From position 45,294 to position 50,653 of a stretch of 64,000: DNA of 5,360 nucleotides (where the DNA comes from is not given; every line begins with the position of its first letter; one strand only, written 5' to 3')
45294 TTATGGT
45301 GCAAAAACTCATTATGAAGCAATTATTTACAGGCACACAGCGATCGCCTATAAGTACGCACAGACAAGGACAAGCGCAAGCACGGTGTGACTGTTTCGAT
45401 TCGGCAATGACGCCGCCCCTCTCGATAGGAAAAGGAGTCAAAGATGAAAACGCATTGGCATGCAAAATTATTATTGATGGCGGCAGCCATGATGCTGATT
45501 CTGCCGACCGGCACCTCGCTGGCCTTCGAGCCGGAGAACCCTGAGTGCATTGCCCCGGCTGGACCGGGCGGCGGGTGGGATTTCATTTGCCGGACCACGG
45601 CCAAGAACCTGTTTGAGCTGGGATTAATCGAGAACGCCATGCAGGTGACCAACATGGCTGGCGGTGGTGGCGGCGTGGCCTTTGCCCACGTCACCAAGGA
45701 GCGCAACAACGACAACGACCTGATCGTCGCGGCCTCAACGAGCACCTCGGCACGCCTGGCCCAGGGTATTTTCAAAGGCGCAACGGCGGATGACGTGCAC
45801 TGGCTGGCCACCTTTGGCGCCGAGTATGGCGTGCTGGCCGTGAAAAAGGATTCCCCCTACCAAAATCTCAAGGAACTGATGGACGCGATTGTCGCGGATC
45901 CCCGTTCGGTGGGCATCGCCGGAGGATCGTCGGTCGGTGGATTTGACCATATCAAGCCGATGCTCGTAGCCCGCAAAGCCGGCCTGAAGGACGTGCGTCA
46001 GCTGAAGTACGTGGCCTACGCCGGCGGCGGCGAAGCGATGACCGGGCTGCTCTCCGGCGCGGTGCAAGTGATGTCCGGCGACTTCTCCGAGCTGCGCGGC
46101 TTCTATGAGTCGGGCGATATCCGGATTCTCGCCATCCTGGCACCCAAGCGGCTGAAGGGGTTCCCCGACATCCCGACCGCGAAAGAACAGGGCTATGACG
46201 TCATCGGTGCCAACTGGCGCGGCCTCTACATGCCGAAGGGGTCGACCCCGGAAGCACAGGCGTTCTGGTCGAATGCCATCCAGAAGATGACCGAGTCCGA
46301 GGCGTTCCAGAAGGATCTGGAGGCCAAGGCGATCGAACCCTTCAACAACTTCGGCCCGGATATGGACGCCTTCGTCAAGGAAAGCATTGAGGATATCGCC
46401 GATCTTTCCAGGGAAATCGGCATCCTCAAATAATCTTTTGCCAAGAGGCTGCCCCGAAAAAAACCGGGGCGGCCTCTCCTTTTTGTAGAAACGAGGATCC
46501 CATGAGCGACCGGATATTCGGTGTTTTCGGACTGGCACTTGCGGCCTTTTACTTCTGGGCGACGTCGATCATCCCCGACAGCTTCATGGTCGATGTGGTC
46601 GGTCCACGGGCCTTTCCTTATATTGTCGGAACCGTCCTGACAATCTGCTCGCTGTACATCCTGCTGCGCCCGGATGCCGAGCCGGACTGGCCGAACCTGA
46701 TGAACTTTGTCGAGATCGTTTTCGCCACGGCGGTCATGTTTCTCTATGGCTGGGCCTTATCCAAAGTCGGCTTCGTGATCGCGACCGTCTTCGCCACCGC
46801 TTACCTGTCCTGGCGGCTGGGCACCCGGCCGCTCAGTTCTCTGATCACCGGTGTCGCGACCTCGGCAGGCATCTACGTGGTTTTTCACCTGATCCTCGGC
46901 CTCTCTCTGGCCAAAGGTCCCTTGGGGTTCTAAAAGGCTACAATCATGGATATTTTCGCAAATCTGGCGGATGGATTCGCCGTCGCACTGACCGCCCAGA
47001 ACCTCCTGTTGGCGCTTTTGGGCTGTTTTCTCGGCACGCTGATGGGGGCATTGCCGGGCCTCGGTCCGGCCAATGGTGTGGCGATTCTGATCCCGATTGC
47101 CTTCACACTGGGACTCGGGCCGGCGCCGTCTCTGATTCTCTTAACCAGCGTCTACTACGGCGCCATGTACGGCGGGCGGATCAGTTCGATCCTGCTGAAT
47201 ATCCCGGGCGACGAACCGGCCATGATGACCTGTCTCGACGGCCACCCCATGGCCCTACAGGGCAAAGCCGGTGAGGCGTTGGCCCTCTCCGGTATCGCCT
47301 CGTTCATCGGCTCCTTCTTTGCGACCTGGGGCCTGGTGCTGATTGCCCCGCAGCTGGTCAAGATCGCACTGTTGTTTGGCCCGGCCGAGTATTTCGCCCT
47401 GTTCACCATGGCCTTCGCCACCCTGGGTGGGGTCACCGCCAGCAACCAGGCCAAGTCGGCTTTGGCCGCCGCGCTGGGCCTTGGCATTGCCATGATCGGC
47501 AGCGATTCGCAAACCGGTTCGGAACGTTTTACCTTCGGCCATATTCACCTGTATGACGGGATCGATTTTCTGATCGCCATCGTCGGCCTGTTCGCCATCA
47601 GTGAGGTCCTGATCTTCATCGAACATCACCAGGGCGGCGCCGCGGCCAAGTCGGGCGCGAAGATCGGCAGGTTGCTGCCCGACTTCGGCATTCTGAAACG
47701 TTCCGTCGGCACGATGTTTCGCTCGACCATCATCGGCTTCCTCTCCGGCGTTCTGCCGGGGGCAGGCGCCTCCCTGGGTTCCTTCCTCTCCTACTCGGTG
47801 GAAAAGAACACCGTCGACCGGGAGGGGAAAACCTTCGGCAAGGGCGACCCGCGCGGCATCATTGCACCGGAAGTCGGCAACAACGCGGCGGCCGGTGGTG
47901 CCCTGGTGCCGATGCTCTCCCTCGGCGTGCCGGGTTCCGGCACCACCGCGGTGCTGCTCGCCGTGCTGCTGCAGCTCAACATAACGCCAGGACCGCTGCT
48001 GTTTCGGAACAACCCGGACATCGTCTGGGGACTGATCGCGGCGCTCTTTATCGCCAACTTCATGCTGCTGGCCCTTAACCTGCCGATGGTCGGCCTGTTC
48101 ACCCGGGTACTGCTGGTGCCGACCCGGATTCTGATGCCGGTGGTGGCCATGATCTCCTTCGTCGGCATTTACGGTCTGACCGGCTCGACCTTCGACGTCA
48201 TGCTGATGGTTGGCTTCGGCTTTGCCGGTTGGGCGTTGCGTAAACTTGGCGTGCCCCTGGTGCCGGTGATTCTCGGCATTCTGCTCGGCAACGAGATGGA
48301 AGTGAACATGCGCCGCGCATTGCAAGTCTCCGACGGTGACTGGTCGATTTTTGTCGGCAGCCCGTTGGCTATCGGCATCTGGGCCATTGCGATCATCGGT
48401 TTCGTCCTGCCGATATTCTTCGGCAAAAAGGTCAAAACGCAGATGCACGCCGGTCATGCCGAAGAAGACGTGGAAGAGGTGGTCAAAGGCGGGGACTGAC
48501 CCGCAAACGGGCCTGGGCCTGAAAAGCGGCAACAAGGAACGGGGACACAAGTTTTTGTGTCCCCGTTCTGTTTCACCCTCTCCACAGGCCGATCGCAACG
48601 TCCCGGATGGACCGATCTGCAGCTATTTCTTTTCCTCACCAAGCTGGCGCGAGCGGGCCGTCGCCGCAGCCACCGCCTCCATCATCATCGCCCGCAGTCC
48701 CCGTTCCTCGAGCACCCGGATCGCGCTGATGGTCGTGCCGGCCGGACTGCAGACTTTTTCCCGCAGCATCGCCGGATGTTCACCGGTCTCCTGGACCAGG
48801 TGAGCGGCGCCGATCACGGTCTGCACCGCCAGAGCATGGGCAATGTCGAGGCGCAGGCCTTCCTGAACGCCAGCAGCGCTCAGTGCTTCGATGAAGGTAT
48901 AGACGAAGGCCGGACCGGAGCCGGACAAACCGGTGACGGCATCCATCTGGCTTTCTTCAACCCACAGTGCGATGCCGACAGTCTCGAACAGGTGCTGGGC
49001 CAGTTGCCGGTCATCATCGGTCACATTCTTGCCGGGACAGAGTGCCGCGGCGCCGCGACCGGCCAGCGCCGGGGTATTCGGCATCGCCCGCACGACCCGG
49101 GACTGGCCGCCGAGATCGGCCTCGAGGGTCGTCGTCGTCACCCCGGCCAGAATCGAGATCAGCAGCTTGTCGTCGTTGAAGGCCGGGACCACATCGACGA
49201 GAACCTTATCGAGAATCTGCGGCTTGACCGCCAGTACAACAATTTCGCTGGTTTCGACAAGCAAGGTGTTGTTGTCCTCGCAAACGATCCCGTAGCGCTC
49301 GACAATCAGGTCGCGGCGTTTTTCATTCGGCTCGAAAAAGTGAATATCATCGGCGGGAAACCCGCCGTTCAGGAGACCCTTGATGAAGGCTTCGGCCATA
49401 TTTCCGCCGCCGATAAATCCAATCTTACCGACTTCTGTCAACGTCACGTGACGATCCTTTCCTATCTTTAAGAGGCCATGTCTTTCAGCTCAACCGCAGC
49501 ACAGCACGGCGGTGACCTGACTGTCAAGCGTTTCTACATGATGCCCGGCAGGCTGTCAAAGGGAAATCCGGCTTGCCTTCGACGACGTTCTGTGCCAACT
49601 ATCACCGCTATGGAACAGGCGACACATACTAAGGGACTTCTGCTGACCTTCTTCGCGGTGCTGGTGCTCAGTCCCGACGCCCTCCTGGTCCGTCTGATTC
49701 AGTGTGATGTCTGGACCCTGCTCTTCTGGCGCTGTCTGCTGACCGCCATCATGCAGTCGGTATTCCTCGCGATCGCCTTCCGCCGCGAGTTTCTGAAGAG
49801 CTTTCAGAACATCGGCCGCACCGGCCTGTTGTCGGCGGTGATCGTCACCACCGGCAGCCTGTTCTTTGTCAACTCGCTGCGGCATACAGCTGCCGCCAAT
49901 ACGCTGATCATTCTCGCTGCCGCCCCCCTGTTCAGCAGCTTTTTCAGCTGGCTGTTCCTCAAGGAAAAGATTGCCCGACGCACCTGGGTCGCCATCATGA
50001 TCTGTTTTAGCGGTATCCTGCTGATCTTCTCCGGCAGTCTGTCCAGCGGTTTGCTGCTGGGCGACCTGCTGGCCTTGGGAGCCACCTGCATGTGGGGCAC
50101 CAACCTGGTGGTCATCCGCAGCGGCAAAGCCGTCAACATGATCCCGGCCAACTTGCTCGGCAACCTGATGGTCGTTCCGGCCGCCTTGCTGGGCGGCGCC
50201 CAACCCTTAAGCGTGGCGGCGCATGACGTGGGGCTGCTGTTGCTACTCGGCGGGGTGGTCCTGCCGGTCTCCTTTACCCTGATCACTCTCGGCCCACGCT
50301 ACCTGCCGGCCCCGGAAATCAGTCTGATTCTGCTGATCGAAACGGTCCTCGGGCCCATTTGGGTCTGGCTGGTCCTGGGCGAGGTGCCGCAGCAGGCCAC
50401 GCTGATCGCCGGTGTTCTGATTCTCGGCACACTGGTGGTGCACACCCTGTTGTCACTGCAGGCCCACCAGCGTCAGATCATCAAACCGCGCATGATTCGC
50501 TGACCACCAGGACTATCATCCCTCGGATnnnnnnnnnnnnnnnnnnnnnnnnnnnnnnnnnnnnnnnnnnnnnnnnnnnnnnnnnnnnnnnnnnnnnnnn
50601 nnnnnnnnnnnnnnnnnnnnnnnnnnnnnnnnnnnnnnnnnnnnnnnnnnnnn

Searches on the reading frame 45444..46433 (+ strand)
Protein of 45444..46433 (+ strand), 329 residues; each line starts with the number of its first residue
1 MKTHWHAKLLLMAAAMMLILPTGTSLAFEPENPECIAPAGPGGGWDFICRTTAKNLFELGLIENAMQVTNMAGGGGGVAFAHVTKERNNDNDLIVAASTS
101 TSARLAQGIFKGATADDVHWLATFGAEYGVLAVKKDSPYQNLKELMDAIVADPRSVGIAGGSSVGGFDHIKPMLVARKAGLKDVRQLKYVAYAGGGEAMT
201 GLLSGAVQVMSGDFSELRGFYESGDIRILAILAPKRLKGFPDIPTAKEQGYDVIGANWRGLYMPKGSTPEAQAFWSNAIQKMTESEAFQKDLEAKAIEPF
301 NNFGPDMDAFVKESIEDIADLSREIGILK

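Call 23: search_protein_families(library=pfam, proteins=[window:45444-46433:+])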
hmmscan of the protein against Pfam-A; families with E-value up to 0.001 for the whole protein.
window:45444-46433:+ (329 aa): 1 family
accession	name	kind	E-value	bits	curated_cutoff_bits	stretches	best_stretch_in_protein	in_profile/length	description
PF03401.19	TctC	-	5e-24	85.7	27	1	66-326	17-273/274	Tripartite tricarboxylate transporter family receptor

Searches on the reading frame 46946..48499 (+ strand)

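Call 23: search_protein_families(library=pfam, proteins=[window:46946-48499:+])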
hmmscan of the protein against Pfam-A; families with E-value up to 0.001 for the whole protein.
window:46946-48499:+ (517 aa): 1 family
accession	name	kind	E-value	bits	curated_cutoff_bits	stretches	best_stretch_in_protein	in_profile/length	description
PF01970.21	TctA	-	2e-147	491.7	28.9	1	20-443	1-423/423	Tripartite tricarboxylate transporter TctA family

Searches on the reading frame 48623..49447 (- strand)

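Call 32: search_protein_families(library=pfam, proteins=[window:48623-49447:-])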
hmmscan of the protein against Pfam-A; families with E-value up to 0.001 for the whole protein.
window:48623-49447:- (274 aa): 3 families
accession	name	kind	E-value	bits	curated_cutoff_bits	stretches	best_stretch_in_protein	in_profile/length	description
PF14748.11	P5CR_dimer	-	1.5e-40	138.2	25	1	165-269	1-105/105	Pyrroline-5-carboxylate reductase dimerisation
PF03807.23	F420_oxidored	-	1.9e-18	67.3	21.6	1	8-102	1-94/94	NADP oxidoreductase coenzyme F420-dependent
PF03446.21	NAD_binding_2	-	0.00053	20.5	21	1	8-98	1-91/161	NAD binding domain of 6-phosphogluconate dehydrogenase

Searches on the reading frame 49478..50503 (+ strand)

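Call 23: search_protein_families(library=pfam, proteins=[window:49478-50503:+])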
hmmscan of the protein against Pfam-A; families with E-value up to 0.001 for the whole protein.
window:49478-50503:+ (341 aa): 2 families
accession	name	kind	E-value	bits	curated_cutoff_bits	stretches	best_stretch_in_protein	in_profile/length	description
PF00892.27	EamA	-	3.1e-23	83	28.2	2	52-184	2-134/135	EamA-like transporter family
PF03151.22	TPT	-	7.6e-06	25.9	30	1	91-182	44-134/291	Triose-phosphate Transporter family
